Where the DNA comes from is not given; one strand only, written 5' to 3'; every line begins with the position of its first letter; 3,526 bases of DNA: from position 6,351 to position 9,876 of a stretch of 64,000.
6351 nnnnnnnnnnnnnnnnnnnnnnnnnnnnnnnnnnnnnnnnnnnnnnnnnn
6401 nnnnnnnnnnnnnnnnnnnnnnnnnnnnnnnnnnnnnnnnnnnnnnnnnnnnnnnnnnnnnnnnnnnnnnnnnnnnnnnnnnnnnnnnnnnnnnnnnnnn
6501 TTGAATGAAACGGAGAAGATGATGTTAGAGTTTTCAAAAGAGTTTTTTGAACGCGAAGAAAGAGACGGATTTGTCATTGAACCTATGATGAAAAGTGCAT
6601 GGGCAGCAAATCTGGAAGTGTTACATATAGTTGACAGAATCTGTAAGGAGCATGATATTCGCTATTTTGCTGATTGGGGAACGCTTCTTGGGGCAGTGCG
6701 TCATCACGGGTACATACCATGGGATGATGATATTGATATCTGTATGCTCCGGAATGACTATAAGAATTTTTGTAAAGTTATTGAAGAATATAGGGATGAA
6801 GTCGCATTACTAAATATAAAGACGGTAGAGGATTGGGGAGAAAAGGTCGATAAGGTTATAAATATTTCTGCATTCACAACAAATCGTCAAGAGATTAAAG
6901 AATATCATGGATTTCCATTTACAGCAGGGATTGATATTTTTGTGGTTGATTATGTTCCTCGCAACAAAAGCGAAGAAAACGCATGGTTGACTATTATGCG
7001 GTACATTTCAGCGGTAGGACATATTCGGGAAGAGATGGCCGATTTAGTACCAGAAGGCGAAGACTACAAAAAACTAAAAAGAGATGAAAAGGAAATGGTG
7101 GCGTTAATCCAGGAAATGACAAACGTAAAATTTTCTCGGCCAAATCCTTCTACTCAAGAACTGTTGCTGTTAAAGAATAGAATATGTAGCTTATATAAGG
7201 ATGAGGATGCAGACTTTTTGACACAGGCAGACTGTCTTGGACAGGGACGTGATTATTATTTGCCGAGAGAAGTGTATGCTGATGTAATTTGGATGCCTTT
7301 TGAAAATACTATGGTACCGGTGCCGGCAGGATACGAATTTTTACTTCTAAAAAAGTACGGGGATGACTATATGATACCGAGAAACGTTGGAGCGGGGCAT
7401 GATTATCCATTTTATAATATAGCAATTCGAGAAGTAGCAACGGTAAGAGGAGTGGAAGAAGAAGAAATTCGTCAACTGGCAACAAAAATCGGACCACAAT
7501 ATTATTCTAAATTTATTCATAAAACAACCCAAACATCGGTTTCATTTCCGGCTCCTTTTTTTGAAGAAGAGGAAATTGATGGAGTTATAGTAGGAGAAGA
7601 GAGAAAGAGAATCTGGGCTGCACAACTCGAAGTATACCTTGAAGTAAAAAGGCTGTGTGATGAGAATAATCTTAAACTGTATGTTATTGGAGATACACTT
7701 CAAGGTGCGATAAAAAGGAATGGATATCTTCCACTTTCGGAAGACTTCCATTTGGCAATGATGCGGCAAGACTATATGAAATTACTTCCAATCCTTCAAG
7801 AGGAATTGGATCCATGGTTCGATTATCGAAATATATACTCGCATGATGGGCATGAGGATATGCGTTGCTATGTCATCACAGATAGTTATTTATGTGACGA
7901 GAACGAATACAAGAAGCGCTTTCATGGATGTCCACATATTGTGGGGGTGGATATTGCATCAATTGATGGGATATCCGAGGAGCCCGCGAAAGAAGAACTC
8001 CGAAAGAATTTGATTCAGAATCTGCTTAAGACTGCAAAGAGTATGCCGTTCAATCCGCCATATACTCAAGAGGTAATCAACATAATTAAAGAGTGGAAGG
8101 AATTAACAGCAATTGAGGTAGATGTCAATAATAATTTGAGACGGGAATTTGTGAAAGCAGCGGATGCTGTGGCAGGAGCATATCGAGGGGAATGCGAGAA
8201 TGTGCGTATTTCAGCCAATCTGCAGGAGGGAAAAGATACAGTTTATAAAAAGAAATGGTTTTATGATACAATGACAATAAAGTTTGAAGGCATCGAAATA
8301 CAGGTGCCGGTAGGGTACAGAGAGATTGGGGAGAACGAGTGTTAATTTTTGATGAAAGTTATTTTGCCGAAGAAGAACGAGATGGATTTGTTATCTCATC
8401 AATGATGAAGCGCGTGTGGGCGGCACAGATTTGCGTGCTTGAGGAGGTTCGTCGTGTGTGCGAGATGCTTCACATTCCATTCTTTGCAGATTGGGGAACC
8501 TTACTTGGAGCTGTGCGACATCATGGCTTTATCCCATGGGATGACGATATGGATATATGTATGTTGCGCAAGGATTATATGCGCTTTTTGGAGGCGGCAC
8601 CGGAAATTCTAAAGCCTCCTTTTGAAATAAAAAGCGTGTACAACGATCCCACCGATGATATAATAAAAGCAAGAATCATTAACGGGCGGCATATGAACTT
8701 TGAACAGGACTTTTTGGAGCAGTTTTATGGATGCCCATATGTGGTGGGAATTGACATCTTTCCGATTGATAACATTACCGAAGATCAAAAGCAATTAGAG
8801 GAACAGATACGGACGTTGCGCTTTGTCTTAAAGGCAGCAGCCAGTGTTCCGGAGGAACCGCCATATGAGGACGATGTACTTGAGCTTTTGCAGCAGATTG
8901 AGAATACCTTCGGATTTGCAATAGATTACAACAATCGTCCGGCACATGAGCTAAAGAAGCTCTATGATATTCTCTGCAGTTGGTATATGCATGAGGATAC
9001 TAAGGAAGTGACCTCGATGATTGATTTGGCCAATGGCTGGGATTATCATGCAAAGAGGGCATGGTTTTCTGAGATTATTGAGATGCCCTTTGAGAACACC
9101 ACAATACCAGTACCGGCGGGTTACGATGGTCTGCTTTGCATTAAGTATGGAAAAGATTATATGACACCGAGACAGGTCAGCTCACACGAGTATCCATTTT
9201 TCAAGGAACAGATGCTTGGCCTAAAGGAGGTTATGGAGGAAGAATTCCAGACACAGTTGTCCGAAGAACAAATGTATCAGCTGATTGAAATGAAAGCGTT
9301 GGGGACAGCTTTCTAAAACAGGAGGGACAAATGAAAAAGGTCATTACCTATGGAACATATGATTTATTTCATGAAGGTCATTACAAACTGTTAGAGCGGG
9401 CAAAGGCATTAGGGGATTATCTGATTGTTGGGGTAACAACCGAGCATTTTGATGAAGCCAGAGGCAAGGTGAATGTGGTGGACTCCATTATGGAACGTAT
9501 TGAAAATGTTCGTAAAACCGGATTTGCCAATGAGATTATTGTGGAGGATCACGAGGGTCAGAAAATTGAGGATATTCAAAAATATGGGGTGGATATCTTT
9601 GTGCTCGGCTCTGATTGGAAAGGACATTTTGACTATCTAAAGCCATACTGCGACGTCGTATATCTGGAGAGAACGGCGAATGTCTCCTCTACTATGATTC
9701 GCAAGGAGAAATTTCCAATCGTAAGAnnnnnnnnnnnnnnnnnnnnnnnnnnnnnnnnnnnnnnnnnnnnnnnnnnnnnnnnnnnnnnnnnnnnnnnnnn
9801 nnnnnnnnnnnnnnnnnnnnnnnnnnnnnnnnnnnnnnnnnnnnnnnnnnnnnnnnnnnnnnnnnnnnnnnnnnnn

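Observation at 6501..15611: LicD block fed by unusual fusions: a candidate rare CDP-polyol pathway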

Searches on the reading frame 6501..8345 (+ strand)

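Call 3: search_protein_families(library=pfam, proteins=[window:6501-8345:+], max_evalue=0.01)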
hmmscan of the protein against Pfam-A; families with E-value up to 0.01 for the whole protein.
window:6501-8345:+ (614 aa): 1 family
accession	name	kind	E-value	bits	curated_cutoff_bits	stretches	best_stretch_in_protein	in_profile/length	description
PF04991.19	LicD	-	1.6e-53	182.5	22.6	2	48-287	1-227/227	LicD family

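Call 5: search_protein_families(library=ncbifam, proteins=[window:6501-8345:+], max_evalue=0.01)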
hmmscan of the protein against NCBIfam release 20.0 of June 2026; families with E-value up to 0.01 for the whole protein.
window:6501-8345:+ (614 aa): 1 family
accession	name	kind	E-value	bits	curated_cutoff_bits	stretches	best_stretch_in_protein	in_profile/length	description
NF045866.1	GGPL_Ptran_Mf1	equivalog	6.2e-23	82.1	225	1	36-302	4-234/240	diacylglycerol cholinephosphotransferase Mf1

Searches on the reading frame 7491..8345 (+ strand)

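Call 76: search_protein_families(library=pfam, proteins=[window:7491-8345:+], max_evalue=1)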
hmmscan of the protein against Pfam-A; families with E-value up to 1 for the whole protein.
window:7491-8345:+ (284 aa): 4 families
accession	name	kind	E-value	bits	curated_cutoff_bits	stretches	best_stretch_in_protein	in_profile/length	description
PF04991.19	LicD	-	2.5e-17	64.2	22.6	1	56-279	1-221/227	LicD family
PF04961.17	FTCD_C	-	0.016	15.4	24.5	1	163-255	90-175/182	Formiminotransferase-cyclodeaminase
PF09030.15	Creb_binding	-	0.025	15.6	26.6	1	163-205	51-92/110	Creb binding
PF23448.1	CAP-like_CFAP184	-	0.032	14.8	27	1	169-261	7-93/131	CFAP184 CAP-like domain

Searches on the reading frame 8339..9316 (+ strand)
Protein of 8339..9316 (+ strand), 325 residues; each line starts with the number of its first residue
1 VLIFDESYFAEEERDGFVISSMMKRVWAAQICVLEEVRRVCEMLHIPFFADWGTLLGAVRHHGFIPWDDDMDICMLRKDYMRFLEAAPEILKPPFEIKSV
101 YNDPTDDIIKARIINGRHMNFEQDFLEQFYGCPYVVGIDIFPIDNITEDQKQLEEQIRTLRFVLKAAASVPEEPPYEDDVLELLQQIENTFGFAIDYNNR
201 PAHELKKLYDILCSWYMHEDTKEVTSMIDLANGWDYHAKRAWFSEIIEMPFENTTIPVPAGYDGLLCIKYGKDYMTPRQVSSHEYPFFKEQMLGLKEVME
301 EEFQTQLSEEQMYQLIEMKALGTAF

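Call 3: search_protein_families(library=pfam, proteins=[window:8339-9316:+], max_evalue=0.01)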
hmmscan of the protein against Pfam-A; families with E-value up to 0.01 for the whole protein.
window:8339-9316:+ (325 aa): 2 families
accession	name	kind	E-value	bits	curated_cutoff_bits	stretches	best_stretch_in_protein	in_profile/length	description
PF04991.19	LicD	-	3.7e-34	119.2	22.6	1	41-271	1-227/227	LicD family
PF25676.1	T4_Spackle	-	0.00087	20.3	27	0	206-229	22-45/96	Bacteriophage T4 Spackle protein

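Call 5: search_protein_families(library=ncbifam, proteins=[window:8339-9316:+], max_evalue=0.01)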
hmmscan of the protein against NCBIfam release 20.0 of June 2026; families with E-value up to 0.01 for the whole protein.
window:8339-9316:+ (325 aa): 1 family
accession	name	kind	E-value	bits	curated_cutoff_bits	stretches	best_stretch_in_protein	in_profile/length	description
NF045866.1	GGPL_Ptran_Mf1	equivalog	3.1e-17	63.5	225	1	33-285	8-233/240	diacylglycerol cholinephosphotransferase Mf1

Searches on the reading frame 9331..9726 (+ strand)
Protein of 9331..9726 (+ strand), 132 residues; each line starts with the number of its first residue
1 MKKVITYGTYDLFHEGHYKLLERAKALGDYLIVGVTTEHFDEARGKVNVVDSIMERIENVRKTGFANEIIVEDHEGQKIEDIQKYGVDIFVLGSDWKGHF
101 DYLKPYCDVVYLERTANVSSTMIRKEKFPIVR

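Call 39: search_solved_structures(query=window:9331-9726:+, max_evalue=0.000001, show_alignments=3)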
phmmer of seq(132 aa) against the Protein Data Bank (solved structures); distinct sequences matched with E-value up to 0.000001: 7.
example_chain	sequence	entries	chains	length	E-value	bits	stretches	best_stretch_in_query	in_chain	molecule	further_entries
2b7l_A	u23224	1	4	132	8.4e-35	123.1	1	1-128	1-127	glycerol-3-phosphate cytidylyltransferase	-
1coz_A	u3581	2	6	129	5e-34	120.5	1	1-126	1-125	PROTEIN (GLYCEROL-3-PHOSPHATE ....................) | glycerol-3-phosphate cytidylyltransferase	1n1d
3elb_A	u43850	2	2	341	6.1e-15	58.8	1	7-106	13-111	Ethanolamine-phosphate cytidylyltransferase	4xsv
3glv_A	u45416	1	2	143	4e-07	33.6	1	3-100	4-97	Lipopolysaccharide core biosynthesis protein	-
9hsg_A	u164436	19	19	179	6.6e-07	32.8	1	4-89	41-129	choline-phosphate cytidylyltransferase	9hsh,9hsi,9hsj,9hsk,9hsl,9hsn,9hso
9hsm_A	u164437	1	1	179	6.6e-07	32.8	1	4-89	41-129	choline-phosphate cytidylyltransferase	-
4zcp_A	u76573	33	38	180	6.6e-07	32.8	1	4-89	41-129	Cholinephosphate cytidylyltransferase | Choline-phosphate cytidylyltransferase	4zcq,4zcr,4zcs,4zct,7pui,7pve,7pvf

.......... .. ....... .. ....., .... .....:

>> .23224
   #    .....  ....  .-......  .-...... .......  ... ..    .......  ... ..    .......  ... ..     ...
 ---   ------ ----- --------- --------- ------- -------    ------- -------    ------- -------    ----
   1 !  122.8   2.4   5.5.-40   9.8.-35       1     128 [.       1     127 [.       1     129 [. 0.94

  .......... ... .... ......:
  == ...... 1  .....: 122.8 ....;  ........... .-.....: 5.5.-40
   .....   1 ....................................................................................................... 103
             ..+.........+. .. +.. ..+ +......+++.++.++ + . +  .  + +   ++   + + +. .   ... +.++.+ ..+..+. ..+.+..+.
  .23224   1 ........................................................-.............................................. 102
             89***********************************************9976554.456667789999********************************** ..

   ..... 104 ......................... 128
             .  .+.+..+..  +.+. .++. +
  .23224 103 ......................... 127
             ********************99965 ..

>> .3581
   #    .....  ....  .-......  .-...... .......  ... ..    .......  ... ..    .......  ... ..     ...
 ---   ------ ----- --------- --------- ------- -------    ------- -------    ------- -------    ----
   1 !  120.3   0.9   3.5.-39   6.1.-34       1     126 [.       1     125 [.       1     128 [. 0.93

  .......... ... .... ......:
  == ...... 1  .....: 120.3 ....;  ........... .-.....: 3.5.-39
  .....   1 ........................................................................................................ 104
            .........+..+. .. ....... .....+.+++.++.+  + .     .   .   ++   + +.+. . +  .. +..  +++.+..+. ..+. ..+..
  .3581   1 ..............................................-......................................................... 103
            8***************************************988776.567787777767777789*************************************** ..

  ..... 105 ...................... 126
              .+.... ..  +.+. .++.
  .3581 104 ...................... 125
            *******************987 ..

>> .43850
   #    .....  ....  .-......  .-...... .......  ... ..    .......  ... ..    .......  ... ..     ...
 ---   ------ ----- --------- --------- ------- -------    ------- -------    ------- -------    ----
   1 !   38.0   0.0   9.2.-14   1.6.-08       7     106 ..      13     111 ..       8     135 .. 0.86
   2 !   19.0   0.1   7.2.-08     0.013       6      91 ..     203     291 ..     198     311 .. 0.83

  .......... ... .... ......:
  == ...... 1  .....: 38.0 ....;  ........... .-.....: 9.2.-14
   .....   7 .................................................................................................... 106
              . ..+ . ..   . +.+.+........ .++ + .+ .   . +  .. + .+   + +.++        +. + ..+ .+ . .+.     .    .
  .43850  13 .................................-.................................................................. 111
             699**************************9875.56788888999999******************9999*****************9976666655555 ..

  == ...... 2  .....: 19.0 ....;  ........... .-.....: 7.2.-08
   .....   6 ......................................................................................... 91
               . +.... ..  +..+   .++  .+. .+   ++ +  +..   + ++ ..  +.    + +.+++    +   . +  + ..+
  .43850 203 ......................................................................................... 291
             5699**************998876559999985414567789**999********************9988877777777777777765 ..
